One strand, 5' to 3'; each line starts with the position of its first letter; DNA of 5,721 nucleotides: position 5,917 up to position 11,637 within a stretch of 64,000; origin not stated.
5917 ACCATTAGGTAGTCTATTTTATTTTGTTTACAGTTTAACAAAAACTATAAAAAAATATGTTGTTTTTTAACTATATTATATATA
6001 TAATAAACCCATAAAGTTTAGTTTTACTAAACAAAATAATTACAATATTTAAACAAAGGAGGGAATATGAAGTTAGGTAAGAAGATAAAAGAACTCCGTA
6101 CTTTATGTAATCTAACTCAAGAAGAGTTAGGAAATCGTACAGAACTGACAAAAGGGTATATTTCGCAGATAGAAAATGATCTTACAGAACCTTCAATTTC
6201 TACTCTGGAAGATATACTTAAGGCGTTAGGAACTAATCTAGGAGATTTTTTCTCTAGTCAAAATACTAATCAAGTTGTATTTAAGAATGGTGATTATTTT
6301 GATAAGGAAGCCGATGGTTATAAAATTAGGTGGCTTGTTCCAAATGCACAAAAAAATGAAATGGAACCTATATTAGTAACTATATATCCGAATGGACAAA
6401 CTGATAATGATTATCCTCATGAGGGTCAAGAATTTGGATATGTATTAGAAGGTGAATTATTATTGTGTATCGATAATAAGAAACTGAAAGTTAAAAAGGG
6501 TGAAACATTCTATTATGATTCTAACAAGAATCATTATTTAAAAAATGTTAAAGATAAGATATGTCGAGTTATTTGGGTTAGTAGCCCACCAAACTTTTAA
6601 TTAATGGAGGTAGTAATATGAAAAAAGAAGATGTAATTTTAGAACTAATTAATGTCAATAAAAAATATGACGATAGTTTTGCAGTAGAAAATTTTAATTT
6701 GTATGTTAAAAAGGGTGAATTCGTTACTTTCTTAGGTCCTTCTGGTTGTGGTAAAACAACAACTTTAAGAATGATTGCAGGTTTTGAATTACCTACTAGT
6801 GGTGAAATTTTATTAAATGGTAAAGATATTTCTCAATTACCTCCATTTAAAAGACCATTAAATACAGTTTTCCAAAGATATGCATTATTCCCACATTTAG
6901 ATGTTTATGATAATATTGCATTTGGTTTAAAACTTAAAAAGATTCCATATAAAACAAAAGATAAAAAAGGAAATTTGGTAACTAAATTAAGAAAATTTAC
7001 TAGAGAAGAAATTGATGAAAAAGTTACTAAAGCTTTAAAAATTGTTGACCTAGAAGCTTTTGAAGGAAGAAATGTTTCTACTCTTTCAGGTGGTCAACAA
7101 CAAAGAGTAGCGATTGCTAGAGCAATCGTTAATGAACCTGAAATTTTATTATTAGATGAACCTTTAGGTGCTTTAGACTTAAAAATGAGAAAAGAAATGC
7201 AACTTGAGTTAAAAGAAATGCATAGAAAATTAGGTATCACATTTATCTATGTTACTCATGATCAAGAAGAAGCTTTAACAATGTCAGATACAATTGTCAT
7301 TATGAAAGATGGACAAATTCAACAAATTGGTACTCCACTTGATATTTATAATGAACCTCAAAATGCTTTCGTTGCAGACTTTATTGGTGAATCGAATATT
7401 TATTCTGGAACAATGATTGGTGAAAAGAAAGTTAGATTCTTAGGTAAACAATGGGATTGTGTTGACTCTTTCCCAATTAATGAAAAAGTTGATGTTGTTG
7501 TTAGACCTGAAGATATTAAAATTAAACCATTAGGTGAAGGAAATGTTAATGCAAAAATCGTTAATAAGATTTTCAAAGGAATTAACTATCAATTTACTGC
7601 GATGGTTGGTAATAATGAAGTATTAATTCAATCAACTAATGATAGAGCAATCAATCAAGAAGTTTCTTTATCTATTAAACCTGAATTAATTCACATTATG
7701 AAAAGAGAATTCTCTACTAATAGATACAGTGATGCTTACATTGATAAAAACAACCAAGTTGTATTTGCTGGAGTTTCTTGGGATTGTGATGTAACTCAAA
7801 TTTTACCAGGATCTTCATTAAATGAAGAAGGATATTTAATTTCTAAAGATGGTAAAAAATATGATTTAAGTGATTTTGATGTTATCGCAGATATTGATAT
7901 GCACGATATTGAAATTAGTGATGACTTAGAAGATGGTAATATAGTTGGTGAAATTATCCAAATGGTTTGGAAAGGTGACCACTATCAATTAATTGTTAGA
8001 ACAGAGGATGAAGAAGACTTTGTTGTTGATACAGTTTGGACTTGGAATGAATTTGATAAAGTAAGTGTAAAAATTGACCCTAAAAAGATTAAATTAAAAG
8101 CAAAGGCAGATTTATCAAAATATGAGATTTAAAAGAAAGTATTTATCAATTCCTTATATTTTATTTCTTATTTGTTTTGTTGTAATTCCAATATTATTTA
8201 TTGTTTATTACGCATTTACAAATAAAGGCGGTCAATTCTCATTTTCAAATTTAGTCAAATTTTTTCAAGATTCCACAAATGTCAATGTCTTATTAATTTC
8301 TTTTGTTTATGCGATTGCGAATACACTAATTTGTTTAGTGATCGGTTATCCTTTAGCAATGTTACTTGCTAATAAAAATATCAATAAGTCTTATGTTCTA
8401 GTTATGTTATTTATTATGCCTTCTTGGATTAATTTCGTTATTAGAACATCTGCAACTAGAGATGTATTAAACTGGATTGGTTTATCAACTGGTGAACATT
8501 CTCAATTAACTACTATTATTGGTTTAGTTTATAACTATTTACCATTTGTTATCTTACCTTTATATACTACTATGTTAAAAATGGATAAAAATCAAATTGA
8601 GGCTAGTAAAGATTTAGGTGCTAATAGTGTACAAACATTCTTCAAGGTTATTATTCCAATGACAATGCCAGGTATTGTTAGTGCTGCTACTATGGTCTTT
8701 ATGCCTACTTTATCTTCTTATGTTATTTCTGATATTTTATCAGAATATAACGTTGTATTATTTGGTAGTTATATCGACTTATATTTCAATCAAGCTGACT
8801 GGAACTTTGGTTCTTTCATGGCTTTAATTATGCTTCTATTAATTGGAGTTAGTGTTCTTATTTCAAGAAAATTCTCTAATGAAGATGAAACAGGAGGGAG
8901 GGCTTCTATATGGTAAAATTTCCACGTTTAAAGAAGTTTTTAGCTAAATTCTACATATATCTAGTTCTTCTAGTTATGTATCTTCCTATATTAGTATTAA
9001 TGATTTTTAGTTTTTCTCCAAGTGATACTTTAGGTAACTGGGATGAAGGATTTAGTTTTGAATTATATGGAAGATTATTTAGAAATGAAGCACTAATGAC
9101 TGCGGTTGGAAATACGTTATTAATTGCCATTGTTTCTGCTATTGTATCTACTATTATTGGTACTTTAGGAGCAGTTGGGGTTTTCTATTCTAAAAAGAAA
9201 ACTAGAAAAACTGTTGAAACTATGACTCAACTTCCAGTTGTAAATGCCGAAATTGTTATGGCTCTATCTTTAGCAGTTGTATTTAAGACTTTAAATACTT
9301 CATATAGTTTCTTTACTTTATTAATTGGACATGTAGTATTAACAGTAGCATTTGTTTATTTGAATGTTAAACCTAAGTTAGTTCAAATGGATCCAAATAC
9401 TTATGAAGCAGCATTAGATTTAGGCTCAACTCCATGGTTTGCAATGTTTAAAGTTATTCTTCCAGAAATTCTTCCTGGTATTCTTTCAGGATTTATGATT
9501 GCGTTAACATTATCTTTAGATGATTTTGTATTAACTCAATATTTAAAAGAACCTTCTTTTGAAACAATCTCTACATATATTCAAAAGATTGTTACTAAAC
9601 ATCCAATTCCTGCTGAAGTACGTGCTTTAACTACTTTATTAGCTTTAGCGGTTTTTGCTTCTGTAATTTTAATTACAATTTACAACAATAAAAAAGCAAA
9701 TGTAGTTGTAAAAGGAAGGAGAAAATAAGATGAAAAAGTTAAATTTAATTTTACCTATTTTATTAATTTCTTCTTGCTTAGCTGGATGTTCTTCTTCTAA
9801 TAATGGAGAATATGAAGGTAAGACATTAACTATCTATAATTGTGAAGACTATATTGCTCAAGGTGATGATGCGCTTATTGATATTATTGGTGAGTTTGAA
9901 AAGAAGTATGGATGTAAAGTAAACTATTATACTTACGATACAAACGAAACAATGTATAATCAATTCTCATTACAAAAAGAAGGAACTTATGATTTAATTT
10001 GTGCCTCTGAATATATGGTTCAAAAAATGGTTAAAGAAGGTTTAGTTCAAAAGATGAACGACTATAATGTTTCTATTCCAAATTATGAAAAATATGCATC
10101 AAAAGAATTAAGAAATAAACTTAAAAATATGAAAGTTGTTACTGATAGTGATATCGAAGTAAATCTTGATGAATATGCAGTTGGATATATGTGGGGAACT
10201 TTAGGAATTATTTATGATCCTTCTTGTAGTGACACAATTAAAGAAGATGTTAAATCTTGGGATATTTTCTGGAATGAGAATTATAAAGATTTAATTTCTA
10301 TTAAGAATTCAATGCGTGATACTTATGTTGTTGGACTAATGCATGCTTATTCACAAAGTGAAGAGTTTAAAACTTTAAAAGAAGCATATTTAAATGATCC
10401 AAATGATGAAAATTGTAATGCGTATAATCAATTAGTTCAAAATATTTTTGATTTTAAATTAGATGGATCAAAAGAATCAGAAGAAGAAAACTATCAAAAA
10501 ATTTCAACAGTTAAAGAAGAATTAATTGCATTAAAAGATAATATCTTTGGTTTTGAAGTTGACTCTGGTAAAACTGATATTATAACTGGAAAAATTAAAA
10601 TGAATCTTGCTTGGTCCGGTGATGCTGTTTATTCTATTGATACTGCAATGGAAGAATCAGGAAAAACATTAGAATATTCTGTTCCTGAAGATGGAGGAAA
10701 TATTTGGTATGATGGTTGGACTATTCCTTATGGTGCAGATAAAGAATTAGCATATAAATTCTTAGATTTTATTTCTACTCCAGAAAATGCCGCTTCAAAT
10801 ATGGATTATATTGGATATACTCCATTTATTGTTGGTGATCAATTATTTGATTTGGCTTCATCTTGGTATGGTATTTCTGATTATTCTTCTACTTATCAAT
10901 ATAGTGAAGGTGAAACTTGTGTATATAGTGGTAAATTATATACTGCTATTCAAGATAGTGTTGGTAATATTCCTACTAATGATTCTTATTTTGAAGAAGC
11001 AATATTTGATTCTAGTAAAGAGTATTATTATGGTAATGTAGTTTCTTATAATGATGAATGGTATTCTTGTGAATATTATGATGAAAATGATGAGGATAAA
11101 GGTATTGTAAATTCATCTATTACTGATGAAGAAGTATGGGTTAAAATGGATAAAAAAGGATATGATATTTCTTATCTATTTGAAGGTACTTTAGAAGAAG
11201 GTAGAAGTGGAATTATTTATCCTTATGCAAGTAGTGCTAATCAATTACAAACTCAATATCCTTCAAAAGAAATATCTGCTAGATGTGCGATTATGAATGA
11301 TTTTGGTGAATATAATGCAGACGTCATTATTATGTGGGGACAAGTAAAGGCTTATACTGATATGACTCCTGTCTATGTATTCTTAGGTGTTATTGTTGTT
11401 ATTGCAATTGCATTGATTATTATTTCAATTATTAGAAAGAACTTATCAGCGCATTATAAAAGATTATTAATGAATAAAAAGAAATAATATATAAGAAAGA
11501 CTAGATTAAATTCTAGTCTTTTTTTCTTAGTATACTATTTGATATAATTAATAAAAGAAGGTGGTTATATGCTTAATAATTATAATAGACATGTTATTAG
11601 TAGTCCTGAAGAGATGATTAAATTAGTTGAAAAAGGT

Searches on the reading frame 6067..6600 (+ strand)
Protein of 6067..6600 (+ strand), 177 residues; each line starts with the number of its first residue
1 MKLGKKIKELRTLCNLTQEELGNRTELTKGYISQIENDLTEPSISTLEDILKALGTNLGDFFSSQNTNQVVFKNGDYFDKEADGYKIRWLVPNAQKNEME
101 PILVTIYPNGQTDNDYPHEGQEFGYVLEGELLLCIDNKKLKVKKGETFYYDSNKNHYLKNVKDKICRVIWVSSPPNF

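Call 94: search_protein_families(library=pfam, proteins=[window:6067-6600:+], max_evalue=0.00001)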
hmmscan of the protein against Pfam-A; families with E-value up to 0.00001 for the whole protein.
window:6067-6600:+ (177 aa): 5 families
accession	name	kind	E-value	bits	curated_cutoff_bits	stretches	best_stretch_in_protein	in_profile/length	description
PF07883.17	Cupin_2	-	1.4e-18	66.8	27.2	1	103-171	2-69/70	Cupin domain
PF01381.28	HTH_3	-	1.2e-14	54.5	23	1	7-60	1-54/55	Helix-turn-helix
PF12844.13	HTH_19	-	6.9e-10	39.1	30.2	1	4-62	1-59/64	Helix-turn-helix domain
PF13560.12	HTH_31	-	2.6e-09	37.7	27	1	3-56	2-56/64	Helix-turn-helix domain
PF13443.12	HTH_26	-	7.5e-06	26.6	22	1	6-63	1-59/63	Cro/C1-type HTH DNA-binding domain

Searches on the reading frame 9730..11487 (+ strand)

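Call 34: search_protein_families(library=pfam, proteins=[window:9730-11487:+], max_evalue=0.00001)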
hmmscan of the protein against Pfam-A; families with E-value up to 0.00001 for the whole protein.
window:9730-11487:+ (585 aa): 3 families
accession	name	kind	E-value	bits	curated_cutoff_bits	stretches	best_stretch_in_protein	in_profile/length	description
PF13416.11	SBP_bac_8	-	4.5e-19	69.7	27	1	53-366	3-261/279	Bacterial extracellular solute-binding protein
PF01547.30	SBP_bac_1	-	5.6e-14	53.3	26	1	46-354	5-306/307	Bacterial extracellular solute-binding protein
PF13343.11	SBP_bac_6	-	8.9e-13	48.7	24.6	1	87-365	4-218/245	Bacterial extracellular solute-binding protein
